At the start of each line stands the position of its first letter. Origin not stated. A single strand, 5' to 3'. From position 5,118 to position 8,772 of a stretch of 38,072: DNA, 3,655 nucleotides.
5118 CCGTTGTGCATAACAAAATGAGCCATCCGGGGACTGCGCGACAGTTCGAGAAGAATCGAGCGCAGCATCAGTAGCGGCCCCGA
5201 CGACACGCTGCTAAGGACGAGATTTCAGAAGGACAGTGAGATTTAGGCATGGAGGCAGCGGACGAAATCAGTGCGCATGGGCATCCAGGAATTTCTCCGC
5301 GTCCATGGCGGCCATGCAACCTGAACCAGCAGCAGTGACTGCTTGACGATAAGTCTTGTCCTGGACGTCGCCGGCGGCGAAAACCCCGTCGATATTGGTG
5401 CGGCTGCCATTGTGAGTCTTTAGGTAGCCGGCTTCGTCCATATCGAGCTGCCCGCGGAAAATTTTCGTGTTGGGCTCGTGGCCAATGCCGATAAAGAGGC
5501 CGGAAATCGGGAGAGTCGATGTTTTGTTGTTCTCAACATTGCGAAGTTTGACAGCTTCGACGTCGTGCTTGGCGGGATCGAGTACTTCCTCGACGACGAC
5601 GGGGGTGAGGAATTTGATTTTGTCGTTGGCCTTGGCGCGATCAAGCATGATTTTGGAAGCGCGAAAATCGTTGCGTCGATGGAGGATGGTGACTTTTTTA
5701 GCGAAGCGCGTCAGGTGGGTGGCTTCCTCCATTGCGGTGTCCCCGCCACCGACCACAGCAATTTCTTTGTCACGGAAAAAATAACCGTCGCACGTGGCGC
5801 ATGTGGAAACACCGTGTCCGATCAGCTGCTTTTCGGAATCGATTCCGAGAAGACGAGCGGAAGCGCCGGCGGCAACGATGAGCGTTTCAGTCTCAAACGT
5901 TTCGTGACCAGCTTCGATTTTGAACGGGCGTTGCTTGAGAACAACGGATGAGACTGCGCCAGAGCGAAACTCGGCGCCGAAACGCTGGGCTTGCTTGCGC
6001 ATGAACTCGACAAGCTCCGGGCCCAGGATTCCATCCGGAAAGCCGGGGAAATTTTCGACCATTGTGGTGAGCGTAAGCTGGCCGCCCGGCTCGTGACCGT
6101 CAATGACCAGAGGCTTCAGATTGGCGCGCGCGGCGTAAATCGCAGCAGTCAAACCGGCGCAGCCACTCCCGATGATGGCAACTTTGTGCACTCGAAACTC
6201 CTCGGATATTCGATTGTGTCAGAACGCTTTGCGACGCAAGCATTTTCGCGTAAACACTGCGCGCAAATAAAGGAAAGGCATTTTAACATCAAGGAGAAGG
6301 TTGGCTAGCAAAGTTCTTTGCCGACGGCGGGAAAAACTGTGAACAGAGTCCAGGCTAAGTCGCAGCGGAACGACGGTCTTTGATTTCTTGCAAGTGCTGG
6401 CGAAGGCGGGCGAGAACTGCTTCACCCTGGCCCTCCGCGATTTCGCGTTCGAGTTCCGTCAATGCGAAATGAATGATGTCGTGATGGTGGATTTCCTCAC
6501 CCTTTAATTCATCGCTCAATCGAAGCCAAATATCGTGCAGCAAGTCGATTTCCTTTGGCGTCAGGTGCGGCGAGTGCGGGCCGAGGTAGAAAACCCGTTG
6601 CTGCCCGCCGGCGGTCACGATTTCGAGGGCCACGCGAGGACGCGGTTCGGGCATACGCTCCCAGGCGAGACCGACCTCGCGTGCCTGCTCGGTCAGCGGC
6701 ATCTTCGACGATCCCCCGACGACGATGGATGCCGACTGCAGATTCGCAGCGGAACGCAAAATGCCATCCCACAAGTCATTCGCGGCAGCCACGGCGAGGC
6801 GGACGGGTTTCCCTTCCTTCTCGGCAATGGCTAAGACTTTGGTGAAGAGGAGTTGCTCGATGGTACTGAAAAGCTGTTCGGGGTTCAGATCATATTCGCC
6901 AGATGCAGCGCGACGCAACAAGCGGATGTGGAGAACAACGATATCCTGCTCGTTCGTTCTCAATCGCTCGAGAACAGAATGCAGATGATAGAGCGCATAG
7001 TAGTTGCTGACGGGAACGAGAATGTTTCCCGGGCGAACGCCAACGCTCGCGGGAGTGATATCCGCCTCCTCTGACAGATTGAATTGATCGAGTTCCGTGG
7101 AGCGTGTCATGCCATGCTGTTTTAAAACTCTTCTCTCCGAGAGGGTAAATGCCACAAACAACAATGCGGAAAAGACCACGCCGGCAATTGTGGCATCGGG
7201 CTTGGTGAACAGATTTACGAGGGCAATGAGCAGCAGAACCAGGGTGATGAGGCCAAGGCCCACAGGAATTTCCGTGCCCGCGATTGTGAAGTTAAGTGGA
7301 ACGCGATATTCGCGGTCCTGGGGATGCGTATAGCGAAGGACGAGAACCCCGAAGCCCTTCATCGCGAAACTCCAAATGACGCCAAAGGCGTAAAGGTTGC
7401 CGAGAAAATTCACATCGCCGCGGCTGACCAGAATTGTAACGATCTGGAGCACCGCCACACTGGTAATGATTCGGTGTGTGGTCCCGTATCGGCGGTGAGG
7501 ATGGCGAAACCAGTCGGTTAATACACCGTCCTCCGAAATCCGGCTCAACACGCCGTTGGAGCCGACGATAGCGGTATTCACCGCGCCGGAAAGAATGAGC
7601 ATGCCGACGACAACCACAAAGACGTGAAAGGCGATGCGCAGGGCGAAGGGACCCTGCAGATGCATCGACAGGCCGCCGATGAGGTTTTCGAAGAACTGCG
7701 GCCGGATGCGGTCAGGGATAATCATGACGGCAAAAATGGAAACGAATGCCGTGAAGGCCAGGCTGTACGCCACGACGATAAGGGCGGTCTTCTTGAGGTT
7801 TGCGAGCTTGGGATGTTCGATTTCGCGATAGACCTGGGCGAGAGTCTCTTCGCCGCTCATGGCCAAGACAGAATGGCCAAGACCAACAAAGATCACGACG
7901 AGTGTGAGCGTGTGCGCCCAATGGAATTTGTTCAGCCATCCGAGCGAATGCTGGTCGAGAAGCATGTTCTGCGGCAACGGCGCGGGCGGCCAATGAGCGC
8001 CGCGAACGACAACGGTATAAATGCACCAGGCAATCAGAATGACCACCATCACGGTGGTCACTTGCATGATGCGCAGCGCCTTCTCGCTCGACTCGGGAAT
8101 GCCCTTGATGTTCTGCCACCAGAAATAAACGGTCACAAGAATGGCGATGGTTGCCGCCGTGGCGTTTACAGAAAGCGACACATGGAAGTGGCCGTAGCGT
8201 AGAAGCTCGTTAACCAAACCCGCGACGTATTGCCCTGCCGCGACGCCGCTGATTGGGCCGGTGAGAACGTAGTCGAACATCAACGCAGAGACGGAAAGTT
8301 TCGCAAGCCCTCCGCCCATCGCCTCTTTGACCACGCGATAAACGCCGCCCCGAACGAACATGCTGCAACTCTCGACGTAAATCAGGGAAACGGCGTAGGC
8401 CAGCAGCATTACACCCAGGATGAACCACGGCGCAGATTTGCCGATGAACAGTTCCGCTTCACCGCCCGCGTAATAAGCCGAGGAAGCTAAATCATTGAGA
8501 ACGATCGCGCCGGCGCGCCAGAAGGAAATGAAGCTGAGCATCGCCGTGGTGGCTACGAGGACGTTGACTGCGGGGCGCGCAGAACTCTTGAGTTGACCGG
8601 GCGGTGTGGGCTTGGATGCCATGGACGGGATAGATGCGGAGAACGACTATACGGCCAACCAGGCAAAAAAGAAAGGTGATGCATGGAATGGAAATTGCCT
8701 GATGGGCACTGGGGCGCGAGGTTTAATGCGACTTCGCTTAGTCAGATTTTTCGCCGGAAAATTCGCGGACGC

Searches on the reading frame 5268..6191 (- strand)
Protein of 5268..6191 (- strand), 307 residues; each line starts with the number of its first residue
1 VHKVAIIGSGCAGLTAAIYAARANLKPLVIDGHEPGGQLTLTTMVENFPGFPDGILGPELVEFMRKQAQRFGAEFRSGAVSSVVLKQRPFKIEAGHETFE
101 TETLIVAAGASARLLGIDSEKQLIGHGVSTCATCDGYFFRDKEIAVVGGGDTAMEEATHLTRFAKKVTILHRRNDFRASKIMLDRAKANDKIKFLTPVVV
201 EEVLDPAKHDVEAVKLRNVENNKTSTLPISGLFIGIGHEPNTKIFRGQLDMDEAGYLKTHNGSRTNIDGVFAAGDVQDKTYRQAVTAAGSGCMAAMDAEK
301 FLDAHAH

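Call 13: search_protein_families(library=pfam, proteins=[window:5268-6191:-], max_evalue=0.001)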
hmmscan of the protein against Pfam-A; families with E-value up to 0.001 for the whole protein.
window:5268-6191:- (307 aa): 11 families
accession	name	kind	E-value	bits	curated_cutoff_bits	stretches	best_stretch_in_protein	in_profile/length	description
PF07992.20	Pyr_redox_2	-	5.3e-52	177.5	26.1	1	3-291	2-291/291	Pyridine nucleotide-disulphide oxidoreductase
PF13738.12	Pyr_redox_3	-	1.2e-19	71.2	30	1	58-274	81-305/305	Pyridine nucleotide-disulphide oxidoreductase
PF00070.33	Pyr_redox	-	3.9e-18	66.2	22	1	144-217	2-80/82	Pyridine nucleotide-disulphide oxidoreductase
PF01266.30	DAO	-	1.5e-12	48.1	27.9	1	3-37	1-37/353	FAD dependent oxidoreductase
PF03486.20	HI0933_like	-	1.4e-08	34.9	50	0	3-35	2-34/244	HI0933-like protein Rossmann domain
PF13450.12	NAD_binding_8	-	4.2e-07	30.6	21.9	1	6-40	1-36/68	NAD(P)-binding Rossmann-like domain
PF00890.30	FAD_binding_2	-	1.9e-06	27.8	20.4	1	4-39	2-38/414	FAD binding domain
PF12831.13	FAD_oxidored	-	1.6e-05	24.8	27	1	4-73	2-74/416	FAD dependent oxidoreductase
PF01134.28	GIDA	-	2.4e-05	24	22.1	0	3-30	1-28/391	Glucose inhibited division protein A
PF13241.12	NAD_binding_7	-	0.00016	22.7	22.1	0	139-192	5-59/104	Putative NAD(P)-binding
PF01946.23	Thi4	-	0.00028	20.6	26.2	0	3-37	19-55/235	Thi4 family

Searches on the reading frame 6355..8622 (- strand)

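Call 13: search_protein_families(library=pfam, proteins=[window:6355-8622:-], max_evalue=0.001)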
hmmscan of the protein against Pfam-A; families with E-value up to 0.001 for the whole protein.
window:6355-8622:- (755 aa): 1 family
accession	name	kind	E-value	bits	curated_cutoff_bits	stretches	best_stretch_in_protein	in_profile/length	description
PF13520.12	AA_permease_2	-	4e-49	168.1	27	1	32-480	1-413/427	Amino acid permease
